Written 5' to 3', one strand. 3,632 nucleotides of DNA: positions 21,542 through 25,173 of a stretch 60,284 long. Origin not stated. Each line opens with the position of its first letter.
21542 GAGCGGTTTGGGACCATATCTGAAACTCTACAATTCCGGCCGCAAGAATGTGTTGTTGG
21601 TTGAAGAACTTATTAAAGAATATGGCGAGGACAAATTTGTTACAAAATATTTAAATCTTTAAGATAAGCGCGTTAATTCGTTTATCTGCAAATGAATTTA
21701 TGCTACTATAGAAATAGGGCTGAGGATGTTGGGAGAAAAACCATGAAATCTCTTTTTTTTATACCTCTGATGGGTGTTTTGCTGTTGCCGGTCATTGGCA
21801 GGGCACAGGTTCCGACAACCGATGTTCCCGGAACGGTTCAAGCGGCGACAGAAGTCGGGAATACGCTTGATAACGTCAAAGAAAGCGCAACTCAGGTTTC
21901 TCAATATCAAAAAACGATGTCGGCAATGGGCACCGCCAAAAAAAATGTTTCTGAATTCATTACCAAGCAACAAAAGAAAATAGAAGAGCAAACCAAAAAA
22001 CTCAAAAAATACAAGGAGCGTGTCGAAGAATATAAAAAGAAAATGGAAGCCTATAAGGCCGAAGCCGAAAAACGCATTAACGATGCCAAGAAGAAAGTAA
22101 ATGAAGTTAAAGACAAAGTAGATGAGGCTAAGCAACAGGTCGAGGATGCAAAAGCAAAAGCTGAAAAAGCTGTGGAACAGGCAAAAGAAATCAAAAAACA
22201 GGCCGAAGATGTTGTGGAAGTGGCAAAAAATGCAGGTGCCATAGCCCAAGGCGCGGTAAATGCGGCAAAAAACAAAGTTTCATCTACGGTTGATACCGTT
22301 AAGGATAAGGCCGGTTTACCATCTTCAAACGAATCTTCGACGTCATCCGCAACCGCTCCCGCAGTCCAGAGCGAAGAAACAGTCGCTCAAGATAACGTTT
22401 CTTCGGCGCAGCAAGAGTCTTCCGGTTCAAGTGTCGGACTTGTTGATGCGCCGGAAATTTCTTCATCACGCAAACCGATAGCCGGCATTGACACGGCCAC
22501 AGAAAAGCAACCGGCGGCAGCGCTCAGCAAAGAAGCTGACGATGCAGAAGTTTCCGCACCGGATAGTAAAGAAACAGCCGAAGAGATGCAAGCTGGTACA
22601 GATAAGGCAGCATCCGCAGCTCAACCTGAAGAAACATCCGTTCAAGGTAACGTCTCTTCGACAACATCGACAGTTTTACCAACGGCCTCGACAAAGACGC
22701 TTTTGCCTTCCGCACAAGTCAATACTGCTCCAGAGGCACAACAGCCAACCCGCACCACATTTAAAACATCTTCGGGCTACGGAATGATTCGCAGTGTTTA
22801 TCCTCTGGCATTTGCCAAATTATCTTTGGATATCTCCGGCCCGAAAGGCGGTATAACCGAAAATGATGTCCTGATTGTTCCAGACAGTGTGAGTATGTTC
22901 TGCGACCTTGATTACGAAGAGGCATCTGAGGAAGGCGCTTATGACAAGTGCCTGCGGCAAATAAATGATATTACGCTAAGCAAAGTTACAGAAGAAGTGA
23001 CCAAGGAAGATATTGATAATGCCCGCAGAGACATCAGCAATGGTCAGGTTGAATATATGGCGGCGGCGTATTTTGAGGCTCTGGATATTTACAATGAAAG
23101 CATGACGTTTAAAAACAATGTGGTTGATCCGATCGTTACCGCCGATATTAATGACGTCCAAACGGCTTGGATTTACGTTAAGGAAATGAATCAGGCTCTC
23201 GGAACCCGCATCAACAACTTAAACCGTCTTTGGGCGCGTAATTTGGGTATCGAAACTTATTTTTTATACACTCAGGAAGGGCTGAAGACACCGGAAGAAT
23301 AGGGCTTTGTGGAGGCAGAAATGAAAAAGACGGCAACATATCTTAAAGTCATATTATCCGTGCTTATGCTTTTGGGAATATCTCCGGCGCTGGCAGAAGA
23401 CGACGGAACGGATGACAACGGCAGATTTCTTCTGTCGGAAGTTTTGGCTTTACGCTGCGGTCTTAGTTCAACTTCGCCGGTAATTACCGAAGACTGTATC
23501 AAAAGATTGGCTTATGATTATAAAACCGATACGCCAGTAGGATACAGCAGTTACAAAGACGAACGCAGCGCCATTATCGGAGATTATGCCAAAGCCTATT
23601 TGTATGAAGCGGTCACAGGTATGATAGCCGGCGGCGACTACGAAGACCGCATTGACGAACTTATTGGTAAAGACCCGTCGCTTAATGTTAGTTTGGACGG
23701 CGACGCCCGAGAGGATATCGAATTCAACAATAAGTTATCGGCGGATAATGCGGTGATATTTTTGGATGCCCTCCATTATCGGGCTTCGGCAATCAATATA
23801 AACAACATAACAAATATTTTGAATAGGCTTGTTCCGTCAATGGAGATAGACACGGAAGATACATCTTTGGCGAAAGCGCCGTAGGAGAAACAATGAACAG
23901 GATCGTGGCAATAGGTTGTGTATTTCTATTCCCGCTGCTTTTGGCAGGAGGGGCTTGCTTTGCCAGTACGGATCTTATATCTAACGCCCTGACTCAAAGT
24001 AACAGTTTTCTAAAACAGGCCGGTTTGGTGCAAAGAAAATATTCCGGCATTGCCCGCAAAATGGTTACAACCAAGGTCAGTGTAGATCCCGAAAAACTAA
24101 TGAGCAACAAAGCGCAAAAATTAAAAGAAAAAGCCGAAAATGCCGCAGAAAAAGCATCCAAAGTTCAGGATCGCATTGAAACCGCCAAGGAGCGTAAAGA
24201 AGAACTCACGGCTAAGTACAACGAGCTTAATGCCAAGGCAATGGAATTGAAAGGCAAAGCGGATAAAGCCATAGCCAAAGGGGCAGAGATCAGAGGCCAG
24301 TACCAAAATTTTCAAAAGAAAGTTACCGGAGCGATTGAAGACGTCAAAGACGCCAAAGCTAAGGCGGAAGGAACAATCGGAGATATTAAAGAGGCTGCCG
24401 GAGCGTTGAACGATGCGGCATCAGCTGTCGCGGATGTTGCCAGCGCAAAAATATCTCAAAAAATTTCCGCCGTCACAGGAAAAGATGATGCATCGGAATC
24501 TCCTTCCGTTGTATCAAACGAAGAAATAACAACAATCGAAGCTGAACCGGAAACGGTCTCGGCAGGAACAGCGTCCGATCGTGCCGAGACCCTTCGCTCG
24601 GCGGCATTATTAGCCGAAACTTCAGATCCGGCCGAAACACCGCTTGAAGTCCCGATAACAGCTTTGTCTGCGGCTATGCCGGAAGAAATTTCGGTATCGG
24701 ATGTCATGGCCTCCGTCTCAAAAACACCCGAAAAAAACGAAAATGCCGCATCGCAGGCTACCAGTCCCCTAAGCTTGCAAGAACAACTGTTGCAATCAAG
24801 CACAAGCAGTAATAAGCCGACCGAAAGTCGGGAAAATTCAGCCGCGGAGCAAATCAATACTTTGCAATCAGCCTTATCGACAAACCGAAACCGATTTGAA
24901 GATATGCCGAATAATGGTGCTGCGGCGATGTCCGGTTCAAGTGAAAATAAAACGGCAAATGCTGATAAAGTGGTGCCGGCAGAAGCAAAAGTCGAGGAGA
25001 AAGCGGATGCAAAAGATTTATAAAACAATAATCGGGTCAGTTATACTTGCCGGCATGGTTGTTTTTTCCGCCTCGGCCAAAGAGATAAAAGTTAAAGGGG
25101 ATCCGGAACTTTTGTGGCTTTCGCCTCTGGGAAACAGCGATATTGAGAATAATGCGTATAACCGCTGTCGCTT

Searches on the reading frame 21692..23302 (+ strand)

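Call 5: search_protein_families(library=pfam, proteins=[window:21692-23302:+], max_evalue=0.01)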
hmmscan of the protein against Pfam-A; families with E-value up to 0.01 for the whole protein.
window:21692-23302:+ (536 aa): 3 families
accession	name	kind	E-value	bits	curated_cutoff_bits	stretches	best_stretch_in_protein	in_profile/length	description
PF09762.14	CCDC93_CC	-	0.0012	18.5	30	1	65-179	85-195/429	CCDC93 coiled-coil domain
PF21007.2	FBF1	-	0.0025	16.9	45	1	66-237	319-486/524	Fas-binding factor 1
PF11839.13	Alanine_zipper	-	0.0076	16.9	23.1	1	124-176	5-57/69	Alanine-zipper, major outer membrane lipoprotein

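Call 34: search_protein_families(library=ncbifam, proteins=[window:21692-23302:+], max_evalue=0.1)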
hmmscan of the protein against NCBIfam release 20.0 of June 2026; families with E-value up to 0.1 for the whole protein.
window:21692-23302:+ (536 aa): 19 families
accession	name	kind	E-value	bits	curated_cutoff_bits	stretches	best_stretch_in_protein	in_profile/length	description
NF045487.1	ASRP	equivalog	4.8e-06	25.5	300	1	54-204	122-269/593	archaea-specific SMC-related protein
NF003034.1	PRK03918.1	equivalog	0.00024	19.2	700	1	62-178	174-289/878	DNA double-strand break repair ATPase Rad50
NF047515.1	SpiroCoCo_C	equivalog_domain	0.00027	20.2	125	1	53-232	107-286/313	SpiroCoCo family coiled-coil protein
TIGR02169.1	SMC_prok_A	equivalog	0.00089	17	729.4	1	58-252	229-414/1165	chromosome segregation protein SMC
NF053563.1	Rkd4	equivalog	0.0012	17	860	1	66-172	304-408/747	arcadin-4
NF041034.1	Rad50_Sulf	equivalog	0.0036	15.2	1000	1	75-182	178-284/872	DNA double-strand break repair ATPase Rad50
NF045604.1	cas_Cas12e_CasX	equivalog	0.0037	15.6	200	1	75-179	97-195/886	type V CRISPR RNA-guided endonuclease Cas12e/CasX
NF033917.0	antiphage_ZorA_4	subfamily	0.0048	15.9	500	1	57-206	178-320/413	anti-phage ZorAB system protein ZorA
NF047516.1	LA_3659_fam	equivalog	0.0049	16.5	36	1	53-188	75-216/221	LA_3659 family protein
NF047514.1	SpiroCoCo_N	equivalog_domain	0.0049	16.5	75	1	53-188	75-216/221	SpiroCoCo family coiled-coil protein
TIGR04527.1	mycoplas_twoTM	subfamily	0.0075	16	125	1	79-205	63-168/248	MG_279/MG_280 family protein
NF041751.2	sbcc_Staph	equivalog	0.008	14.2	920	1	59-190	307-456/1007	exonuclease subunit SbcC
NF043058.1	T4SS_LegC2C7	subfamily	0.015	14.3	350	1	57-196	118-254/348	LegC2/C7 family Dot/Icm T4SS effector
NF041120.1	RqcH_arch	equivalog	0.016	14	400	1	82-184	279-372/645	ribosome rescue protein RqcH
TIGR04523.1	Mplasa_alph_rch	subfamily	0.017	13.1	270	1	62-176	563-673/745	helix-rich protein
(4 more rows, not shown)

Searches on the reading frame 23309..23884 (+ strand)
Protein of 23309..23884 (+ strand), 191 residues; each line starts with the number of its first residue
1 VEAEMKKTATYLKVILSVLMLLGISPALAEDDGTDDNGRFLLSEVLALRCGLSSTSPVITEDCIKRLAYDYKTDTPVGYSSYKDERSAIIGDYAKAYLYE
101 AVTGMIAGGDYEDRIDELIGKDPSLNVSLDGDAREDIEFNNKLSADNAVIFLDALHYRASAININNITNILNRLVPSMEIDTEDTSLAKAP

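Call 5: search_protein_families(library=pfam, proteins=[window:23309-23884:+], max_evalue=0.01)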
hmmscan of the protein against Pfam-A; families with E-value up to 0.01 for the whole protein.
window:23309-23884:+ (191 aa): 0 families

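Call 34: search_protein_families(library=ncbifam, proteins=[window:23309-23884:+], max_evalue=0.1)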
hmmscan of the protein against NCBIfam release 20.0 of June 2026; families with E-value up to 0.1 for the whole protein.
window:23309-23884:+ (191 aa): 1 family
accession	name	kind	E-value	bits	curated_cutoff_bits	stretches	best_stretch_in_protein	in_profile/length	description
NF040881.1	PTS_reg_TmaR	equivalog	0.082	12.9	170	0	99-125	59-87/103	PTS system regulator TmaR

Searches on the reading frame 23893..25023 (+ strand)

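Call 5: search_protein_families(library=pfam, proteins=[window:23893-25023:+], max_evalue=0.01)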
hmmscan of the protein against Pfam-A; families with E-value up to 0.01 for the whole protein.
window:23893-25023:+ (376 aa): 0 families

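Call 34: search_protein_families(library=ncbifam, proteins=[window:23893-25023:+], max_evalue=0.1)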
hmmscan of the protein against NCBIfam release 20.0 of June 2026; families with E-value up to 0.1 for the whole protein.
window:23893-25023:+ (376 aa): 5 families
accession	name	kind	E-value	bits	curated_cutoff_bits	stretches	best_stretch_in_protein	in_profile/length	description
TIGR02169.1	SMC_prok_A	equivalog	0.00069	17.4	729.4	1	70-224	356-505/1165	chromosome segregation protein SMC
TIGR04211.1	SH3_and_anchor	equivalog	0.0018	17.9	65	1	81-175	61-154/198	TIGR04211 family SH3 domain-containing protein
NF045487.1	ASRP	equivalog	0.0025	16.5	300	1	71-174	361-464/593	archaea-specific SMC-related protein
TIGR02168.1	SMC_prok_B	equivalog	0.0027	15.5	567.35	1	70-213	279-445/1181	chromosome segregation protein SMC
TIGR04527.1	mycoplas_twoTM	subfamily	0.0047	16.6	125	1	5-209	14-188/248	MG_279/MG_280 family protein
